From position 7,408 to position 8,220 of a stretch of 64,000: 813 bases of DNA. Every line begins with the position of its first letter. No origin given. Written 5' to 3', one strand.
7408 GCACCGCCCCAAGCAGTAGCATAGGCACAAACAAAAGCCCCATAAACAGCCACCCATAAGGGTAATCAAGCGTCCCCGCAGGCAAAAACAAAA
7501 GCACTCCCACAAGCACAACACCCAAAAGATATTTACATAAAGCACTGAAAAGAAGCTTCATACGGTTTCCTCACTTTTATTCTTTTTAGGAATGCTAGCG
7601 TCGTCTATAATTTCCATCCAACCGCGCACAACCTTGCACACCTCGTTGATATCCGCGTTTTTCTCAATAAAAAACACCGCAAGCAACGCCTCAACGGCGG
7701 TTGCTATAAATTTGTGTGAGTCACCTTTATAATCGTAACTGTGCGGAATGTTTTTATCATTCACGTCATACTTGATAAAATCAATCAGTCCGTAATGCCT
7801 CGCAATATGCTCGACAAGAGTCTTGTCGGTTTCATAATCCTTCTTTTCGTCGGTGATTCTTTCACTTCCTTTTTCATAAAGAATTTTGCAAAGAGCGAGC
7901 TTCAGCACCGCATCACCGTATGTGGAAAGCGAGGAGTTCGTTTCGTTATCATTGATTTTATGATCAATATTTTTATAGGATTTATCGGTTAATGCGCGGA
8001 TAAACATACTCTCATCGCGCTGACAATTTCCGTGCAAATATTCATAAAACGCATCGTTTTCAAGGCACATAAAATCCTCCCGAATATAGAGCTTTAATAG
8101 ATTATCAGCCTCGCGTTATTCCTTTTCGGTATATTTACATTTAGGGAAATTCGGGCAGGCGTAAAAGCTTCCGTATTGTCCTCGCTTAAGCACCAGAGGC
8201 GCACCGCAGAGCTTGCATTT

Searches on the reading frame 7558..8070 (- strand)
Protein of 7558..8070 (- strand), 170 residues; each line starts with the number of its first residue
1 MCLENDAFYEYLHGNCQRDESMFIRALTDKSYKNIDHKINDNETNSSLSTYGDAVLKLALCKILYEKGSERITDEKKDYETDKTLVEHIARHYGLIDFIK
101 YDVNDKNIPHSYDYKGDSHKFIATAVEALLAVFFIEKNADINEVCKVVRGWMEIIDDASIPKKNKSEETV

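Call 3: search_protein_families(library=pfam, proteins=[window:7558-8070:-], max_evalue=0.1)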
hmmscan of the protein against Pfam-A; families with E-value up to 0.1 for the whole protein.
window:7558-8070:- (170 aa): 3 families
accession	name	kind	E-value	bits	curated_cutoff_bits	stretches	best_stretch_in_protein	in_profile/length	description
PF00636.31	Ribonuclease_3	-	8.4e-10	39.8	27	1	47-137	2-101/102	Ribonuclease III domain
PF14622.11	Ribonucleas_3_3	-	1.8e-08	35.1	35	1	19-139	1-113/128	Ribonuclease-III-like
PF22935.1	RM44_endonuclase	-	0.0026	18.3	27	1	19-102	19-119/139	Large ribosomal subunit protein mL44, endonuclease domain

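Call 4: search_protein_families(library=padloc, proteins=[window:7558-8070:-], max_evalue=0.1)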
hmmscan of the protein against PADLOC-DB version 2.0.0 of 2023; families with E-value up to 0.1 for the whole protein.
window:7558-8070:- (170 aa): 0 families

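Call 13: find_homologous_proteins(query=window:7558-8070:-)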
Query window:7558-8070:- (170 aa): 132 proteins with E <= 0.001 among 174 candidates; the best 120 are listed.
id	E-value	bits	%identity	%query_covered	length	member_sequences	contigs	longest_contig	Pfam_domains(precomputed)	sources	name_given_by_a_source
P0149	1.6e-108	378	100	100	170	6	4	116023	PF00636.32,PF14622.12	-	-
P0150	6.1e-85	301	81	100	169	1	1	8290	PF00636.32,PF14622.12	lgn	-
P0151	2.5e-44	169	57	88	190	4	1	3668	PF00636.32,PF14622.12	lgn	-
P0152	4.6e-42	162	55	89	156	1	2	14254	PF00636.32,PF14622.12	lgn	-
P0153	7.1e-38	148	49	88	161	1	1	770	PF00636.32,PF14622.12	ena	-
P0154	1.5e-37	147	54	76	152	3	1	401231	PF00636.32,PF14622.12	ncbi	-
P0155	2.6e-36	143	53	79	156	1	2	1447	PF00636.32,PF14622.12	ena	-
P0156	4.6e-35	139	47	79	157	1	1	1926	PF00636.32,PF14622.12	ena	-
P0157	5.1e-35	139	48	78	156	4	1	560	PF00636.32,PF14622.12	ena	-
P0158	2.0e-34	137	47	79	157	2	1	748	PF00636.32,PF14622.12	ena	-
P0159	8.5e-34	135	46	92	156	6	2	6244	PF00636.32,PF14622.12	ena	-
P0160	1.2e-31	128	49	79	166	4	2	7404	PF00636.32,PF14622.12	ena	-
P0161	1.9e-31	127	48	79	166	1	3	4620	PF00636.32,PF14622.12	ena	-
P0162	2.2e-31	127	49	79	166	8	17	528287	PF00636.32,PF14622.12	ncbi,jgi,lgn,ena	-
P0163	2.3e-31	127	49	79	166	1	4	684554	PF00636.32,PF14622.12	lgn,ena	-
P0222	1.3e-27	115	45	78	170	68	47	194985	PF00636.32,PF14622.12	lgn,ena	-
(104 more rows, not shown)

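Call 14: search_protein_families(library=ncbifam, proteins=[window:7558-8070:-], max_evalue=0.1)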
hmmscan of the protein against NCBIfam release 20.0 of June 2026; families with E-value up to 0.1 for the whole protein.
window:7558-8070:- (170 aa): 1 family
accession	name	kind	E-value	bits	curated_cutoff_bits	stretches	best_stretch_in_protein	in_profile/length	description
TIGR02191.1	RNaseIII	equivalog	4.3e-08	32.9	166.25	1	18-153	10-138/219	ribonuclease III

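Call 16: find_encoding_contigs(protein=P0154, flank=8000, max_places=2)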
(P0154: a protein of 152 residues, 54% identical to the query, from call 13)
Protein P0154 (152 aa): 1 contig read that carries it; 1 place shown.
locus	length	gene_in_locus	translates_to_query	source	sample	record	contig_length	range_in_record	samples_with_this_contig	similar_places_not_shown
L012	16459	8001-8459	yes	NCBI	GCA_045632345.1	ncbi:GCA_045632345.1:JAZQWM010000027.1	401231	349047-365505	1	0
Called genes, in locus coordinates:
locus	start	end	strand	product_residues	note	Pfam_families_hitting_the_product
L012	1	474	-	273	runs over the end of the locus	PF21302:Zn_ribbon_RlmA, PF13847:Methyltransf_31, PF08241:Methyltransf_11, PF13649:Methyltransf_25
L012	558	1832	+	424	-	PF01938:TRAM, PF05958:tRNA_U5-meth_tr (weak), PF02475:TRM5-TYW2_MTfase, PF05175:MTS, PF06325:PrmA, PF13649:Methyltransf_25, PF13847:Methyltransf_31, PF05958:tRNA_U5-meth_tr, +1 more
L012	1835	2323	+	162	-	PF00583:Acetyltransf_1, PF13673:Acetyltransf_10, PF13508:Acetyltransf_7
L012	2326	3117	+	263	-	PF01784:DUF34_NIF3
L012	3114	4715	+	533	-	PF13385:Laminin_G_3, PF00149:Metallophos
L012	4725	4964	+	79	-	-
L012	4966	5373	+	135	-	PF14106:DUF4279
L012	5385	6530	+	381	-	PF05958:tRNA_U5-meth_tr, PF02475:TRM5-TYW2_MTfase (weak), PF03602:Cons_hypoth95, PF05175:MTS, PF06325:PrmA (weak), PF09445:Methyltransf_15, PF13649:Methyltransf_25, PF13847:Methyltransf_31, +1 more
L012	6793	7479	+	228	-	-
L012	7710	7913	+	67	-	-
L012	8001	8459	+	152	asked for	PF14622:Ribonucleas_3_3, PF00636:Ribonuclease_3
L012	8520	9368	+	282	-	-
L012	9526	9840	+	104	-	-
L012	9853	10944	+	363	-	PF13521:AAA_28, PF01928:CYTH (faint)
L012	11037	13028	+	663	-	PF14262:Cthe_2159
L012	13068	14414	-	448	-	PF04932:Wzy_C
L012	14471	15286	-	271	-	PF10609:ParA (faint), PF01656:CbiA, PF13614:AAA_31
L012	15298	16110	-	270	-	PF02706:Wzz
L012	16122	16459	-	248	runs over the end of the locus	PF19567:CpsB_CapC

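Call 17: find_encoding_contigs(protein=P0162, flank=8000, max_places=3)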
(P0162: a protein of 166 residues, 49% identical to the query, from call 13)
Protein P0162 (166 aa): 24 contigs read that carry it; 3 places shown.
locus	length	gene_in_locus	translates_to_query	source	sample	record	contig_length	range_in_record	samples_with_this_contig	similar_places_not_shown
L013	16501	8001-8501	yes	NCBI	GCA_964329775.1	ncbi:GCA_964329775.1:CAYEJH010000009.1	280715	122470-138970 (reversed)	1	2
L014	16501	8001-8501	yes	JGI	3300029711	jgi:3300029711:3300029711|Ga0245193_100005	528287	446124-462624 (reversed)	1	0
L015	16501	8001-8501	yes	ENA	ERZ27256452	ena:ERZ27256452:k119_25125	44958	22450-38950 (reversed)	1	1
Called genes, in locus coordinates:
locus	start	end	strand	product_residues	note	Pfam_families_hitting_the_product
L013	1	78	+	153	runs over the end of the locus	PF01420:Methylase_S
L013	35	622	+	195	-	-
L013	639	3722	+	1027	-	PF04313:HSDR_N, PF00270:DEAD, PF04851:ResIII, PF18766:SWI2_SNF2, PF22679:T1R_D3-like, PF12008:EcoR124_C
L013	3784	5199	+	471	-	PF13289:SIR2_2, PF18185:STALD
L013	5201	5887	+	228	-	PF08937:ThsB_TIR (weak)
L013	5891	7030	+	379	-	PF08281:Sigma70_r4_2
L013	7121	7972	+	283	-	PF02498:Bro-N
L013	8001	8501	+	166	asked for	PF14622:Ribonucleas_3_3, PF00636:Ribonuclease_3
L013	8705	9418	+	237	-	PF19808:DUF6291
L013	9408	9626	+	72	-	-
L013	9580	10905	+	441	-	-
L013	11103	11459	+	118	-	PF14198:TnpV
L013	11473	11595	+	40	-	-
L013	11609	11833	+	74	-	-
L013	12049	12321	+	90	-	-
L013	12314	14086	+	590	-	PF00239:Resolvase, PF07508:Recombinase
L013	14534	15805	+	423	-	PF13304:AAA_21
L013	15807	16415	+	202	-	PF13707:RloB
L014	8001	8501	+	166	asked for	PF14622:Ribonucleas_3_3, PF00636:Ribonuclease_3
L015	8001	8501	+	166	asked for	PF14622:Ribonucleas_3_3, PF00636:Ribonuclease_3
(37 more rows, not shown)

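Call 33: search_solved_structures(query=window:7558-8070:-, max_evalue=1, show_alignments=3)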
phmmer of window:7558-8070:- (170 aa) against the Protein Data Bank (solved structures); distinct sequences matched with E-value up to 1: 4.
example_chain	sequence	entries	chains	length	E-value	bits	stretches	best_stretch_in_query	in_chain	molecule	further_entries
1o0w_A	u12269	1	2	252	2e-06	31.2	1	18-138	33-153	Ribonuclease III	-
3o2r_A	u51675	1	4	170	0.19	15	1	18-137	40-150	Ribonuclease III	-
3n3w_A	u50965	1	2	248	0.38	14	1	18-136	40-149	Ribonuclease III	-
7r97_A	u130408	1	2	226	0.95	12.7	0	35-166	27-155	Ribonuclease 3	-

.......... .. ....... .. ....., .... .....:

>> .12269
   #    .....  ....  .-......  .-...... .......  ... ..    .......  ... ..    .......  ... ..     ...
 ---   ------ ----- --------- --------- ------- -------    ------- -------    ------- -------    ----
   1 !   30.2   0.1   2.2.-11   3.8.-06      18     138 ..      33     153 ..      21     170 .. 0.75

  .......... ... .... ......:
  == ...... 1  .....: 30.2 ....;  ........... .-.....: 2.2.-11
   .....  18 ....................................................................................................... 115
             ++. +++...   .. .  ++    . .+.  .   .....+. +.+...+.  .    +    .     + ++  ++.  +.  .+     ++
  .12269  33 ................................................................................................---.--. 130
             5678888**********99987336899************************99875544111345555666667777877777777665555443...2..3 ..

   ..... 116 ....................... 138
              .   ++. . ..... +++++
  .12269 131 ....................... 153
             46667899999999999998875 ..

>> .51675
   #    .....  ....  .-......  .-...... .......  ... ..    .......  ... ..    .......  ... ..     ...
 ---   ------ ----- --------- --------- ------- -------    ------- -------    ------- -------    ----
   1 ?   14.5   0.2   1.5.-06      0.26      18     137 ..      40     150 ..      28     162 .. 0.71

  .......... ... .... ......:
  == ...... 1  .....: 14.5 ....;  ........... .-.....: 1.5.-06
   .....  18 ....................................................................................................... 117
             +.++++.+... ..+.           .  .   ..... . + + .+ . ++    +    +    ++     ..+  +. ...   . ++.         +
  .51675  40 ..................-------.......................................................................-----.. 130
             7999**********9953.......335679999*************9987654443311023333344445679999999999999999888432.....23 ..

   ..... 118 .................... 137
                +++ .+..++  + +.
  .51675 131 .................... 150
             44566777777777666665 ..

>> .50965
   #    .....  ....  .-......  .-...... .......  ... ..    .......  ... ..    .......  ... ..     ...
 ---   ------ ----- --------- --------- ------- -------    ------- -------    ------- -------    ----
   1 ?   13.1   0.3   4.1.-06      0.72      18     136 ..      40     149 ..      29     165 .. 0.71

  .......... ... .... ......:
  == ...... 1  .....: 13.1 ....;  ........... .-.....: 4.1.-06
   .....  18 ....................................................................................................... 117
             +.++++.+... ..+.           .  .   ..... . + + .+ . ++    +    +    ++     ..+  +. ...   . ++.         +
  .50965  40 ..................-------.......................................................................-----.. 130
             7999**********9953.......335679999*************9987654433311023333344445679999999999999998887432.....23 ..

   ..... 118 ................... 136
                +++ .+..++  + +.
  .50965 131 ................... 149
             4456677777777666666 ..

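Call 34: search_protein_families(library=phrogs, proteins=[window:7558-8070:-], max_evalue=0.01)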
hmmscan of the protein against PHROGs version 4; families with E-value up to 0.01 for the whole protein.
window:7558-8070:- (170 aa): 1 family
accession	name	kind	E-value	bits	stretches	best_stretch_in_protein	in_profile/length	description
phrog_28637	-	unknown function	1.1e-05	25.9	1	20-166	20-162/233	-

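Call 58: find_encoding_contigs(protein=P0152, flank=7000, max_places=2)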
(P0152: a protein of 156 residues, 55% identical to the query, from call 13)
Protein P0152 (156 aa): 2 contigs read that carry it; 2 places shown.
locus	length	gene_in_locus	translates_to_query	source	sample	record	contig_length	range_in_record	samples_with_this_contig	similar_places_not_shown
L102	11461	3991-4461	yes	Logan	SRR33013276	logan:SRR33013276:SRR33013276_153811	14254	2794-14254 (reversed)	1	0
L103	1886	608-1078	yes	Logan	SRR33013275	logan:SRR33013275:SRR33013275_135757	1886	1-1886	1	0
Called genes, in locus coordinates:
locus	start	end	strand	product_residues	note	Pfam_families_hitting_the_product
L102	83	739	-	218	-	PF00881:Nitroreductase (faint), PF14512:TM1586_NiRdase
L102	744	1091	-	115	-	PF12802:MarR_2 (weak), PF01022:HTH_5 (weak)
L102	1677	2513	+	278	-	PF12833:HTH_18, PF00165:HTH_AraC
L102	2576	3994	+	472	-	PF01938:TRAM (weak), PF05958:tRNA_U5-meth_tr, PF05175:MTS (weak), PF09445:Methyltransf_15, PF13649:Methyltransf_25 (weak), PF13847:Methyltransf_31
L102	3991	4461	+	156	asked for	PF14622:Ribonucleas_3_3, PF00636:Ribonuclease_3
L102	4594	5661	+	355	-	PF04909:Amidohydro_2 (weak)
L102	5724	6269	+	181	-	-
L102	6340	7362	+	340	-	PF00144:Beta-lactamase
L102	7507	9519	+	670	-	-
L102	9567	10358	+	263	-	PF02811:PHP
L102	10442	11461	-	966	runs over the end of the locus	PF00005:ABC_tran, PF13304:AAA_21 (faint), PF02687:FtsX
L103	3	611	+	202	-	?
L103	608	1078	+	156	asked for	PF14622:Ribonucleas_3_3, PF00636:Ribonuclease_3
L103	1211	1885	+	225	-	?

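Call 59: find_encoding_contigs(protein=P0222, flank=7000, max_places=3)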
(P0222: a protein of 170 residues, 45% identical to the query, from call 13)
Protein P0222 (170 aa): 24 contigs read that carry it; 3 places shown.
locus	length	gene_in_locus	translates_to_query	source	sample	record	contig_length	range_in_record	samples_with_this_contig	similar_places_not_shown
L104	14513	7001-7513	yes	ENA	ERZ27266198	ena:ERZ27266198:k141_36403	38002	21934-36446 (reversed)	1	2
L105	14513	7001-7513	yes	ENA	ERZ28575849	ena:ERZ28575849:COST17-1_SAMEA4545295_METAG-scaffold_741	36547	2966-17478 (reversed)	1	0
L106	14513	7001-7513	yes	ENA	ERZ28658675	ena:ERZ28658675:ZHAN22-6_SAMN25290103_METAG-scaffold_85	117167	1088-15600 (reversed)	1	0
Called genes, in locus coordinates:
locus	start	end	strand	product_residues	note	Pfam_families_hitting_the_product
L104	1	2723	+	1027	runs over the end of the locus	PF04313:HSDR_N, PF00270:DEAD, PF04851:ResIII, PF18766:SWI2_SNF2, PF22679:T1R_D3-like, PF12008:EcoR124_C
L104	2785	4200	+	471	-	PF13289:SIR2_2, PF18185:STALD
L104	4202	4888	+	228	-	PF08937:ThsB_TIR (weak)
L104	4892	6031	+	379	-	PF08281:Sigma70_r4_2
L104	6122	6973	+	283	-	PF02498:Bro-N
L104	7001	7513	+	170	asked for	PF14622:Ribonucleas_3_3, PF00636:Ribonuclease_3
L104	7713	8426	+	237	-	PF19808:DUF6291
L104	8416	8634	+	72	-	-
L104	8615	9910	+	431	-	-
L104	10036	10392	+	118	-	PF14198:TnpV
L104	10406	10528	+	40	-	-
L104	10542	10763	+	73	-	-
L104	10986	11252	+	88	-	-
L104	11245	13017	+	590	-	PF00239:Resolvase, PF07508:Recombinase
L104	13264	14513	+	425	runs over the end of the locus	PF13173:AAA_14, PF13635:DUF4143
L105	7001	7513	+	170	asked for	PF14622:Ribonucleas_3_3, PF00636:Ribonuclease_3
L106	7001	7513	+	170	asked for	PF14622:Ribonucleas_3_3, PF00636:Ribonuclease_3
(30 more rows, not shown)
